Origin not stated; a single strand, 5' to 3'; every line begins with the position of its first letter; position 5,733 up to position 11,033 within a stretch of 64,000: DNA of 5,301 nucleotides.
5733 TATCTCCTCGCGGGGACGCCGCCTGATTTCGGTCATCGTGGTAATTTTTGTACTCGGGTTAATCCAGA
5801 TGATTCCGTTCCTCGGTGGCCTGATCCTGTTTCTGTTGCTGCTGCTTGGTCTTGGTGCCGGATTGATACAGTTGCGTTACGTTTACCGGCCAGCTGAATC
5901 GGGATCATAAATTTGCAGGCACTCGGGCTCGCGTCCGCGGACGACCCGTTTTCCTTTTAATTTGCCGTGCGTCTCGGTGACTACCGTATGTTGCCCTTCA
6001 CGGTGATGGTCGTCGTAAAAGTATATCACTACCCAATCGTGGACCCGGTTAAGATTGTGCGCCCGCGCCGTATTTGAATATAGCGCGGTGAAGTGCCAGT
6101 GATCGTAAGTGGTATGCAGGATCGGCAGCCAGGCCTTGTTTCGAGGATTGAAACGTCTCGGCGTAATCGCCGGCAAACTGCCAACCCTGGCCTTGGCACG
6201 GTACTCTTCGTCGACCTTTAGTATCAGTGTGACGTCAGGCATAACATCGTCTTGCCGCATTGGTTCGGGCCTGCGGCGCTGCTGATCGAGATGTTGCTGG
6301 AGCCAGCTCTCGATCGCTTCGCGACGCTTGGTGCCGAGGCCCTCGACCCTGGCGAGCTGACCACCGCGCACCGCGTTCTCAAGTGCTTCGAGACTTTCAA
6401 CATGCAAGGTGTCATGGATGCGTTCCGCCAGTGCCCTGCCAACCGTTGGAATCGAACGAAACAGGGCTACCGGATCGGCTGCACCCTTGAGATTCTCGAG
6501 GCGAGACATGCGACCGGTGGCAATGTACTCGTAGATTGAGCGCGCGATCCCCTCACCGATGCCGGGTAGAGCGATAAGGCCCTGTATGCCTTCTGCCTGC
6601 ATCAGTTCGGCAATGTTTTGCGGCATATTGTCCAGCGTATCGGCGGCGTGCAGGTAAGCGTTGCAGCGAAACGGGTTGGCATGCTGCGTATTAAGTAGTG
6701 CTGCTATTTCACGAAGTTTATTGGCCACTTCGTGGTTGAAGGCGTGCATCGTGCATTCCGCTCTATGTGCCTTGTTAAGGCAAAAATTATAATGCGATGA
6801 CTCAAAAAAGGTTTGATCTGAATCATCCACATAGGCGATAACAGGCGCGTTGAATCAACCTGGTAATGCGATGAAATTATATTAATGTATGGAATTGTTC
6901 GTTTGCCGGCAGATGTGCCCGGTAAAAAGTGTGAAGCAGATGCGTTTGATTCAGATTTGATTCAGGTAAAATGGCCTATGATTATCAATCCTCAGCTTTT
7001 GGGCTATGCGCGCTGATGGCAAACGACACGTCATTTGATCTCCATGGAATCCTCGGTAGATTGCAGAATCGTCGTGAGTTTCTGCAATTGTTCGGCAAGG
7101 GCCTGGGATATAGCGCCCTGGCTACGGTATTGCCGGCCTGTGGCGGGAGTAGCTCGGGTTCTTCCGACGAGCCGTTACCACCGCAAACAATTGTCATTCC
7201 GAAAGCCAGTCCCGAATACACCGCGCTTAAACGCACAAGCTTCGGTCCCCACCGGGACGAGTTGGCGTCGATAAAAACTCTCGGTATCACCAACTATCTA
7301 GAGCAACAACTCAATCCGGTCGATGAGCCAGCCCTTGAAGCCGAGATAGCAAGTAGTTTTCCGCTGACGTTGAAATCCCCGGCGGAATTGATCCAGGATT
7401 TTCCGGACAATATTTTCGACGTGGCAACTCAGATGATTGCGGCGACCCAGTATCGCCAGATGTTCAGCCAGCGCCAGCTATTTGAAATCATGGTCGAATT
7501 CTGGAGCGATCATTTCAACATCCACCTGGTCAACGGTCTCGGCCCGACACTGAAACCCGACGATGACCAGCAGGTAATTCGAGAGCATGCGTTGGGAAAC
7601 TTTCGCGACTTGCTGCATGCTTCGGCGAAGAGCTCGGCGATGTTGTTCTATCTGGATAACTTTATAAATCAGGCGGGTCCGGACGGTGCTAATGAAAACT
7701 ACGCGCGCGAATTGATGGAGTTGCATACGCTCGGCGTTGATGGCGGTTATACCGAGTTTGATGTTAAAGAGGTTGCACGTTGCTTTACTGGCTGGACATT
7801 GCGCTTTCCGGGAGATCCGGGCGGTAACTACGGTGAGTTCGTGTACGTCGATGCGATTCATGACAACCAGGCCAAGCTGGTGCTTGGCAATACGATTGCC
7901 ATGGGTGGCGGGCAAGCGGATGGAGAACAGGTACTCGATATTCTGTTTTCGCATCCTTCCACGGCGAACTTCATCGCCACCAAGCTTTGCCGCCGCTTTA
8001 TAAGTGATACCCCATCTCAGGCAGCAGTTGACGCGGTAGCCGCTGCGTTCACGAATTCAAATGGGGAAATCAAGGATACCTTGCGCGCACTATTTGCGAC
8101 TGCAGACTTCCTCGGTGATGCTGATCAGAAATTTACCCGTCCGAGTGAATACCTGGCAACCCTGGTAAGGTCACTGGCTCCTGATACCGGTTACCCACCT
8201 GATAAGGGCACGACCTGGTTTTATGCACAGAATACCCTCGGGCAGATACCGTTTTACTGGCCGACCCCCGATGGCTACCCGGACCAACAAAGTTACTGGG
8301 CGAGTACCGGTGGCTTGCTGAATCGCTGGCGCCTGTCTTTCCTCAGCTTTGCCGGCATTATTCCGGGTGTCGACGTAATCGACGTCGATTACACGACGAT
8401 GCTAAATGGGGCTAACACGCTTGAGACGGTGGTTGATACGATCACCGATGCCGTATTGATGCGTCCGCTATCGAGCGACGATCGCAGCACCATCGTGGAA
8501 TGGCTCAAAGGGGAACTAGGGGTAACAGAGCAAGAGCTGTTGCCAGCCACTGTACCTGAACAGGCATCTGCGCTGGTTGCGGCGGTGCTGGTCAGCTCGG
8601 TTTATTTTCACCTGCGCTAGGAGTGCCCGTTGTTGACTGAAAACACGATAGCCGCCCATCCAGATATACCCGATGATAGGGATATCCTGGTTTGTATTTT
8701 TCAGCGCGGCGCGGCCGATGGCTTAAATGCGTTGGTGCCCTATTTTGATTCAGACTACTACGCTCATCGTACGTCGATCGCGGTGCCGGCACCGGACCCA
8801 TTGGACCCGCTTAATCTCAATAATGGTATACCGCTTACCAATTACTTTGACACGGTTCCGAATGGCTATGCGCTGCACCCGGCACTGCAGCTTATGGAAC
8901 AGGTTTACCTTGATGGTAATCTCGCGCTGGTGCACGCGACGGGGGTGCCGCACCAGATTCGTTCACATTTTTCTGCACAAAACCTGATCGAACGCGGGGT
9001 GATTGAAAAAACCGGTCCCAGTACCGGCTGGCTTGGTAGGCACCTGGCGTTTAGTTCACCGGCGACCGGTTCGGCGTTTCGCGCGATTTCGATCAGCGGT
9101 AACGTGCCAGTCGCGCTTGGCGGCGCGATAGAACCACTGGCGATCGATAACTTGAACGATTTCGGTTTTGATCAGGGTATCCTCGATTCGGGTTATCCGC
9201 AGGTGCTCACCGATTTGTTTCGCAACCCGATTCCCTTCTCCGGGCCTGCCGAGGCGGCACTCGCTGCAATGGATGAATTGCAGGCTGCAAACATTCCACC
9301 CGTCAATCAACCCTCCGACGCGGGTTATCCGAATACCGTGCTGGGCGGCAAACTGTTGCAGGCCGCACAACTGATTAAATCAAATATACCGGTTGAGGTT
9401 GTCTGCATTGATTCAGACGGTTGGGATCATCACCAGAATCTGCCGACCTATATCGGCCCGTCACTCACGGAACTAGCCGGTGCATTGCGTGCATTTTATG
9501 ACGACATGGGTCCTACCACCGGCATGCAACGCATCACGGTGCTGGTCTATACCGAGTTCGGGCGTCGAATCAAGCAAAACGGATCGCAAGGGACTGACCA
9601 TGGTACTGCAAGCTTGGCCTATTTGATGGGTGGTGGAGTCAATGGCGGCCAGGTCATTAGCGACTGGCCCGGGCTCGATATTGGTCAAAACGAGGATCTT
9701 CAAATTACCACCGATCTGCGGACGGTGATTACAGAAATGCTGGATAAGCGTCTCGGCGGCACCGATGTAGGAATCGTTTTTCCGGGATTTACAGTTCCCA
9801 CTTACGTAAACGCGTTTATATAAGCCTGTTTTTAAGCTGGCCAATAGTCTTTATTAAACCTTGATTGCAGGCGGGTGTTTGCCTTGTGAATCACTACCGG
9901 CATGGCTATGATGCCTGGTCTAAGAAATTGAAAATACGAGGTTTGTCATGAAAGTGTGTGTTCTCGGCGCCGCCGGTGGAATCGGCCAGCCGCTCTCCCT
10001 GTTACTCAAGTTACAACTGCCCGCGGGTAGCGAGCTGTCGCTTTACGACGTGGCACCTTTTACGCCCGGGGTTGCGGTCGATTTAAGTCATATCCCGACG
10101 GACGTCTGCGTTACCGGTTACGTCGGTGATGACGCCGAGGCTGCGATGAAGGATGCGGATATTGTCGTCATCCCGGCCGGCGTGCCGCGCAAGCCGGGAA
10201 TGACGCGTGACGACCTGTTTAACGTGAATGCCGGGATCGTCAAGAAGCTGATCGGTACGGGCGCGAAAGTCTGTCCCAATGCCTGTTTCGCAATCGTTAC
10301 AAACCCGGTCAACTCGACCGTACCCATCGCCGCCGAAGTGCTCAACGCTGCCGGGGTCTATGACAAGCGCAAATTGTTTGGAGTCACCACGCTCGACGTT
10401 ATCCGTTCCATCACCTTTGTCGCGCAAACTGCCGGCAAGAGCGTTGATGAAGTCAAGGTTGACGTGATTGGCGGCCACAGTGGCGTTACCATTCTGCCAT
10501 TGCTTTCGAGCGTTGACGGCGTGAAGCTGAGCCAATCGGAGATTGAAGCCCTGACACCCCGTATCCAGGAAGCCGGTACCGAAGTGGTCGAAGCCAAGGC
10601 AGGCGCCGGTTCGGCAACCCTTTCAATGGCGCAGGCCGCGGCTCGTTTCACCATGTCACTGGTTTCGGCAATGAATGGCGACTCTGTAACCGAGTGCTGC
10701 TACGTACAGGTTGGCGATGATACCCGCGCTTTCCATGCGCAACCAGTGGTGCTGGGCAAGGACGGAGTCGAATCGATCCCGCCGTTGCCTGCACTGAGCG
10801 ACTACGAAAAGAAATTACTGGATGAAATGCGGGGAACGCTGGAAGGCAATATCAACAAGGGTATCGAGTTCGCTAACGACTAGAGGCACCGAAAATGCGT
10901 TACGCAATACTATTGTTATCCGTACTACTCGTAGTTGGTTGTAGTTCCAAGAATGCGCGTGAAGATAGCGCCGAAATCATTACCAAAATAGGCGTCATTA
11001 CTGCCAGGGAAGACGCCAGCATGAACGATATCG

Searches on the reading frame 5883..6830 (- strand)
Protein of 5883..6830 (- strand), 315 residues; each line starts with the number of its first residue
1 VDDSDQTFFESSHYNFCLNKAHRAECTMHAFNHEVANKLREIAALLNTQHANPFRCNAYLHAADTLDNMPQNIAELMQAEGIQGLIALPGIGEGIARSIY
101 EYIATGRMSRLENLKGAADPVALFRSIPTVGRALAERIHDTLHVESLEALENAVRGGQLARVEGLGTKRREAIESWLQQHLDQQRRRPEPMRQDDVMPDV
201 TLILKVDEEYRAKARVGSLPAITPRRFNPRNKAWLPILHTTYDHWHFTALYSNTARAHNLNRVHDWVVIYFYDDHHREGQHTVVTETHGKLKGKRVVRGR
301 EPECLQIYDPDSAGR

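Call 7: search_protein_families(library=pfam, proteins=[window:5883-6830:-], max_evalue=0.00001)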
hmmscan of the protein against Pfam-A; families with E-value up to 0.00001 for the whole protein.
window:5883-6830:- (315 aa): 4 families
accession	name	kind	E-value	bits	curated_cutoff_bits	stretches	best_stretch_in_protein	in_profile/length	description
PF14716.13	HHH_8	-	3.4e-19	69.4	30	1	32-107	3-72/73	Helix-hairpin-helix domain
PF12826.13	HHH_2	-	2.8e-09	37.4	27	0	61-108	14-60/64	Helix-hairpin-helix motif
PF14520.12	HHH_5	-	1.3e-08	35.6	27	0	125-169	5-47/57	Helix-hairpin-helix domain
PF00633.29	HHH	-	2.8e-07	30.5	24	0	85-102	13-30/30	Helix-hairpin-helix motif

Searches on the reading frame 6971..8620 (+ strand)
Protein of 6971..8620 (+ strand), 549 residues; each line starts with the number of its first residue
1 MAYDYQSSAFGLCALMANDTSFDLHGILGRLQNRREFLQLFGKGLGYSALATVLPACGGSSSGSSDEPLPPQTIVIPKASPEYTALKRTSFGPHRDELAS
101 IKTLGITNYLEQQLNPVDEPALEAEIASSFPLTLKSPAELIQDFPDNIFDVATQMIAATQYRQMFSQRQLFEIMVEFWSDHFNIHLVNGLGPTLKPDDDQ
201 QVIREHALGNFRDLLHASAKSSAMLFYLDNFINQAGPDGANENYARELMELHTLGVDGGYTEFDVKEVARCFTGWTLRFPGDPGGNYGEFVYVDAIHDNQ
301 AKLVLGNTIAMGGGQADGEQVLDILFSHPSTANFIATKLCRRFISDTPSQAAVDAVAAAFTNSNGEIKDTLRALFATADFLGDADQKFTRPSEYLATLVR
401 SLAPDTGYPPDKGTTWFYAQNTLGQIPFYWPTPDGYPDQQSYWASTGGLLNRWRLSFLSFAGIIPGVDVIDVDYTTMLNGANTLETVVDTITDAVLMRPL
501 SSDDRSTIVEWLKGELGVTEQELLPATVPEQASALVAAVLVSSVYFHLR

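Call 7: search_protein_families(library=pfam, proteins=[window:6971-8620:+], max_evalue=0.00001)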
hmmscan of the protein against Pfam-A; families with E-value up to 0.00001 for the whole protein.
window:6971-8620:+ (549 aa): 1 family
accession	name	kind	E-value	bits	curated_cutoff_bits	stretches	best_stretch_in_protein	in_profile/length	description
PF08811.16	DUF1800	-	1.5e-115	387.2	26.1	1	85-539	2-411/419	Protein of unknown function (DUF1800)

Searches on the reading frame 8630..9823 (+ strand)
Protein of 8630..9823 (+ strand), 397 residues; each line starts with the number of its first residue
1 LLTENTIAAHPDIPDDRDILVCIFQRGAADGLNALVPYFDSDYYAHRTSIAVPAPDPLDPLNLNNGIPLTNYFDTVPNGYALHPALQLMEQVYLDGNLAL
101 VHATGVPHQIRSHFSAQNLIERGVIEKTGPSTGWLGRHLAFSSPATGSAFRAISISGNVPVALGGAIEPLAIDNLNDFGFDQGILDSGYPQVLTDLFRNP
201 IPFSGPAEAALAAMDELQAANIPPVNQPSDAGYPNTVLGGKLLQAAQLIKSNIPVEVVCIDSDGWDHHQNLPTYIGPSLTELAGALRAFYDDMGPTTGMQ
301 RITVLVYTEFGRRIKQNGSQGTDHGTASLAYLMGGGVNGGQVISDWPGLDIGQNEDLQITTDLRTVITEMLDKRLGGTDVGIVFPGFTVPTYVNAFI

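Call 7: search_protein_families(library=pfam, proteins=[window:8630-9823:+], max_evalue=0.00001)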
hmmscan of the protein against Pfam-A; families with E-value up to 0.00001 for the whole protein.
window:8630-9823:+ (397 aa): 1 family
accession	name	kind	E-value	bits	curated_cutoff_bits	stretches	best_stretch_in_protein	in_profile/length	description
PF07394.17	DUF1501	-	2.4e-29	103.1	27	1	20-362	4-352/390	Protein of unknown function (DUF1501)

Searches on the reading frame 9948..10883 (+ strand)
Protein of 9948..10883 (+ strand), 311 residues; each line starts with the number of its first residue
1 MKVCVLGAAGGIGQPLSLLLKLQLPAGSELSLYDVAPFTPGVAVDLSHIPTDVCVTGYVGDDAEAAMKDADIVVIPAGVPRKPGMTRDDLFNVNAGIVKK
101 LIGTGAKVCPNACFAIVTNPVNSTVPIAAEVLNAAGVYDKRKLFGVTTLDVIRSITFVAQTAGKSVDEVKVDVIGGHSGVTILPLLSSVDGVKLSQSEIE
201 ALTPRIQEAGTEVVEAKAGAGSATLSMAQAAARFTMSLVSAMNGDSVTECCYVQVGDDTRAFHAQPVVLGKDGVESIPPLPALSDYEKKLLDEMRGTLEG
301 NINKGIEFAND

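Call 7: search_protein_families(library=pfam, proteins=[window:9948-10883:+], max_evalue=0.00001)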
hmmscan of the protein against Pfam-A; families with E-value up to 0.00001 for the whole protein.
window:9948-10883:+ (311 aa): 2 families
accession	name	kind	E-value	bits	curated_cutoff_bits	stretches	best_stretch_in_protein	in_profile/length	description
PF00056.29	Ldh_1_N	-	2.4e-45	154.5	27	1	1-145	1-141/141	lactate/malate dehydrogenase, NAD binding domain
PF02866.23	Ldh_1_C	-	1.2e-42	146.3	22.6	1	147-308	1-173/174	lactate/malate dehydrogenase, alpha/beta C-terminal domain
